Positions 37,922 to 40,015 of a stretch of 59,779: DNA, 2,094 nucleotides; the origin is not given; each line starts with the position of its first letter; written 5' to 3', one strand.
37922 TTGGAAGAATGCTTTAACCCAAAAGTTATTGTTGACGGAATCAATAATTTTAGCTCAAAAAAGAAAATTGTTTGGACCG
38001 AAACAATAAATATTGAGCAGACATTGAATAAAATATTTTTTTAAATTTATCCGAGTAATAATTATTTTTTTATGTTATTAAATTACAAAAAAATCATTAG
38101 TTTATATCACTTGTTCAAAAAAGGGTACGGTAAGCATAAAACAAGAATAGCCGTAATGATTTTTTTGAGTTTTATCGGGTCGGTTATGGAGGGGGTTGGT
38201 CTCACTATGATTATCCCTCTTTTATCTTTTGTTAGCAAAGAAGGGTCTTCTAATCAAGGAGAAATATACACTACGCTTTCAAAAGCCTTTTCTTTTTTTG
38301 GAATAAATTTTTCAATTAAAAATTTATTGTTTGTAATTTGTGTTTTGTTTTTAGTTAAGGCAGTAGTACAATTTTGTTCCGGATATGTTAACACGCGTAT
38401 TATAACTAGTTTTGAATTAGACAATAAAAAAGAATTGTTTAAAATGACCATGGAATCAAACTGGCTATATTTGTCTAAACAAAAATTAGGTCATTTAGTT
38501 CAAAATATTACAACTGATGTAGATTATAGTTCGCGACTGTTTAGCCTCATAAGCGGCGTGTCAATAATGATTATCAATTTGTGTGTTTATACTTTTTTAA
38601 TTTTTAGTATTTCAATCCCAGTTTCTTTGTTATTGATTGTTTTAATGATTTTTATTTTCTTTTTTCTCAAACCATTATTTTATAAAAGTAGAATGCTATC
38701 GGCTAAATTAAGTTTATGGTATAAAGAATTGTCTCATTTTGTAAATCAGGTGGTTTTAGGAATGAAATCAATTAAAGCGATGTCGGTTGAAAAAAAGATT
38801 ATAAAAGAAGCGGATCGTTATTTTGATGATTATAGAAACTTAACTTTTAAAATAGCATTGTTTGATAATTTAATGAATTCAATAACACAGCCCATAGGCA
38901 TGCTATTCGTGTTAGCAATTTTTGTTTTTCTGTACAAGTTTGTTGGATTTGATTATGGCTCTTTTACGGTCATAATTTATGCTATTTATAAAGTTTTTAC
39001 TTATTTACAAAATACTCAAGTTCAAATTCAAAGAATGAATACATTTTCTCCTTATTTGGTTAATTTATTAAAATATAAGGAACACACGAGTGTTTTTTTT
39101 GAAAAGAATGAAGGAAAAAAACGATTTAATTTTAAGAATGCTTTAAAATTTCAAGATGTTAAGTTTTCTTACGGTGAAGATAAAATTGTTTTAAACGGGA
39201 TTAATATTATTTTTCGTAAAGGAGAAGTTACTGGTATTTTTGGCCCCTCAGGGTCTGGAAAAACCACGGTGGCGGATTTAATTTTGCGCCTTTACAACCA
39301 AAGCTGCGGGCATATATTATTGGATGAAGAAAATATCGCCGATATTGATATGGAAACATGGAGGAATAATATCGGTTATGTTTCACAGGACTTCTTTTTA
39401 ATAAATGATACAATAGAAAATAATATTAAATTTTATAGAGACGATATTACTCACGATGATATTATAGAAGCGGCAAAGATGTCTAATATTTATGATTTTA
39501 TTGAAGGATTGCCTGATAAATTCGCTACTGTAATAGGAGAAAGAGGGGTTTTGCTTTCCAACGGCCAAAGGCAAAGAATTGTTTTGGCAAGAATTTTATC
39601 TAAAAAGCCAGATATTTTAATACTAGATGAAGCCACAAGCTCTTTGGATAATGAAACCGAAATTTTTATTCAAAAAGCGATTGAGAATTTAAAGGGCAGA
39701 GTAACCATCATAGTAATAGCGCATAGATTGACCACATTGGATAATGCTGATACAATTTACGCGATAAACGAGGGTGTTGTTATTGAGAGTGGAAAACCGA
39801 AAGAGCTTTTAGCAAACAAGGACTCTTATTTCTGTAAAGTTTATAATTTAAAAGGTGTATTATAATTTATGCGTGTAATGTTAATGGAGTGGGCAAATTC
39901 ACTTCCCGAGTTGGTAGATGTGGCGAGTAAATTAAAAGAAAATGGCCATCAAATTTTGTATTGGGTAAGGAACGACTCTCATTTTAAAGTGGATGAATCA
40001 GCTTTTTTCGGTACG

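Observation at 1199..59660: One ~58-kb, 48-gene, single-strand glycan assembly and tailoring mega-locus behind a consensus promoter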

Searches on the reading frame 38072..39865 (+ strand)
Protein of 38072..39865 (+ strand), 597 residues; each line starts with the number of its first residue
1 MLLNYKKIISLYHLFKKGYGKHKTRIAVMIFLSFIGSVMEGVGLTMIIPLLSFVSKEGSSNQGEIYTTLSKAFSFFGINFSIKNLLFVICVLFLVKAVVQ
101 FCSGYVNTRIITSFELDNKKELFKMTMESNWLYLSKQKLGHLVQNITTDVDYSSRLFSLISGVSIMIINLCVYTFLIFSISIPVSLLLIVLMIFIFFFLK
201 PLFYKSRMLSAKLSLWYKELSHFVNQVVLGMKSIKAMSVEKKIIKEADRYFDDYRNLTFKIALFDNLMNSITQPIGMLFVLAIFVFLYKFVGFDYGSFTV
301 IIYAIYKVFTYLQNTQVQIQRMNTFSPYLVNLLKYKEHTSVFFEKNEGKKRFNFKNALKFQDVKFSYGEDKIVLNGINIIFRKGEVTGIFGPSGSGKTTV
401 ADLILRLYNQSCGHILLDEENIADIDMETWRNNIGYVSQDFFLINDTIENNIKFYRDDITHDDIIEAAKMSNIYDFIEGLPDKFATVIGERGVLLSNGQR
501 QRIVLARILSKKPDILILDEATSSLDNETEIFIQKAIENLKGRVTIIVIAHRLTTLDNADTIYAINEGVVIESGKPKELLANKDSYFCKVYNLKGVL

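Call 9: search_protein_families(library=pfam, proteins=[window:38072-39865:+], max_evalue=0.001)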
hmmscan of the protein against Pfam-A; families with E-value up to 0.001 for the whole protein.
window:38072-39865:+ (597 aa): 4 families
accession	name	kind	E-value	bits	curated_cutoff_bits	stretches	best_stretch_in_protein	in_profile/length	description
PF00005.33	ABC_tran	-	1.3e-30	107.2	25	1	374-523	1-137/137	ABC transporter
PF00664.28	ABC_membrane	-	8.1e-14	52.4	28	1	27-298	2-257/274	ABC transporter transmembrane region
PF02463.25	SMC_N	-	5.7e-08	32.9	40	1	385-566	25-212/220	RecF/RecN/SMC N terminal domain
PF00004.35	AAA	-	0.00068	20.5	21.2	0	499-559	44-117/131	ATPase family associated with various cellular activities (AAA)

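Call 37: search_solved_structures(query=window:38072-39865:+, max_evalue=1e-30)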
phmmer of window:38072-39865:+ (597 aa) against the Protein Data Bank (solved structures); distinct sequences matched with E-value up to 1e-30: 245 (the best 60 are shown).
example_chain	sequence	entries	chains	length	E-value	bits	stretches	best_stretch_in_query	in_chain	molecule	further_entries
6qex_A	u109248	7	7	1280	9.4e-114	384.4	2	133-589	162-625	Multidrug resistance protein 1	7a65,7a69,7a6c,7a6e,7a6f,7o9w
8gmg_A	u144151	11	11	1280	1.2e-113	384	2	133-589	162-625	ATP-dependent translocase ABCB1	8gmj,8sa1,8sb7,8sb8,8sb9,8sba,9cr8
8sa0_A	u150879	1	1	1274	1.6e-113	383.6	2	133-589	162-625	ATP-dependent translocase ABCB1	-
8y6h_A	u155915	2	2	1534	2.2e-113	383.2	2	133-589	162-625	ATP-dependent translocase ABCB1,mNeonGreen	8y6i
6c0v_A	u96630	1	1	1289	6.9e-113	381.5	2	133-589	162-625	Multidrug resistance protein 1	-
7zk4_A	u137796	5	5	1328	1.1e-112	380.9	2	217-590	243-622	ATP-dependent translocase ABCB1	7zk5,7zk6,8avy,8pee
6ujt_A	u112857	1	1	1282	1.2e-112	380.8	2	216-590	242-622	ATP-dependent translocase ABCB1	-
7zka_A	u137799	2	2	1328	1.2e-112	380.7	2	216-590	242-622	ATP-dependent translocase ABCB1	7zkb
7zk8_A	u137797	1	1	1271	1.8e-112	380.1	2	216-590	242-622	ATP-dependent translocase ABCB1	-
4m2s_A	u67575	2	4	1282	2.7e-112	379.6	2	216-590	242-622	Multidrug resistance protein 1A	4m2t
5kpi_A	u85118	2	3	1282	2.7e-112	379.6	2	216-590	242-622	Multidrug resistance protein 1A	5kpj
4q9h_A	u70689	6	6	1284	2.7e-112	379.6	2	216-590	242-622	Multidrug resistance protein 1A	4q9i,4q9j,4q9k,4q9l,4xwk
4ksb_A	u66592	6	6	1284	2.7e-112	379.6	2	216-590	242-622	Multidrug resistance protein 1A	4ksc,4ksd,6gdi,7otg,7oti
3g60_A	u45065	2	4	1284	2.7e-112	379.6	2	216-590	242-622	Multidrug resistance protein 1a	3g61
6ujp_A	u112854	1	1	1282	2.9e-112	379.5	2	216-590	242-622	ATP-dependent translocase ABCB1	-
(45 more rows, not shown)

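Call 81: search_protein_families(library=ncbifam, proteins=[window:38072-39865:+], max_evalue=0.01)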
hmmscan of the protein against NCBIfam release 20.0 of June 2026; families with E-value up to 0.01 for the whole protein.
window:38072-39865:+ (597 aa): 188 families (the best 25 are shown)
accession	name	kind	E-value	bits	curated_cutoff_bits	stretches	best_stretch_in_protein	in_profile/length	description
NF045513.1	HepA_fam_ABC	equivalog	3.5e-100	336.2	725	1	10-585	20-601/610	heterocyst formation ABC transporter subunit HepA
TIGR02203.1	MsbA_lipidA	equivalog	1.7e-91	307.5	602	1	32-593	18-568/572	lipid A export permease/ATP-binding protein MsbA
NF008381.0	PRK11176.1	equivalog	2.1e-85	287.3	867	1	83-586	65-572/582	lipid A ABC transporter ATP-binding protein/permease MsbA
TIGR02204.1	MsbA_rel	hypoth_equivalog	3e-75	254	780.4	1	82-586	57-568/576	ABC transporter, permease/ATP-binding protein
TIGR00958.1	3a01208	subfamily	2.1e-74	251.1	874.6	1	63-586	185-707/711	antigen peptide transporter 2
NF052233.1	CphA_assoc_ABC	equivalog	6.3e-73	246.3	880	1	94-587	241-737/766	cyanophycin metabolism-associated ABC transporter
NF010178.0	PRK13657.1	equivalog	2.9e-72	244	733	1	166-589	140-565/588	glucan ABC transporter ATP-binding protein/ permease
TIGR01846.1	type_I_sec_HlyB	subfamily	2.5e-70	237.6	725.55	1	86-592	178-690/694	type I secretion system permease/ATPase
TIGR03797.1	NHLM_micro_ABC2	equivalog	8.3e-67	226.2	709.4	1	83-583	176-675/686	NHLP bacteriocin export ABC transporter permease/ATPase subunit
TIGR02857.1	CydD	equivalog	6.7e-65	220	435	2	353-564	320-528/529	thiol reductant ABC exporter subunit CydD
TIGR03796.1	NHLM_micro_ABC1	equivalog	2.6e-64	217.7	853.3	1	82-586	193-705/710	NHLP family bacteriocin export ABC transporter peptidase/permease/ATPase subunit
TIGR03375.1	type_I_sec_LssB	subfamily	1.1e-60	205.7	693.1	1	169-582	271-691/696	type I secretion system permease/ATPase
TIGR01192.1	chvA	subfamily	3.6e-59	200.9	585.4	1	168-596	142-572/585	glucan export ABC transporter ATP-binding protein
NF008056.1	PRK10790.1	equivalog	1.1e-56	192.7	746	1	92-594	74-575/584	SmdB family multidrug efflux ABC transporter permease/ATP-binding protein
NF008364.0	PRK11160.1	equivalog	1.8e-56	192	630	1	134-587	111-569/575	heme ABC transporter ATP-binding protein/permease CydC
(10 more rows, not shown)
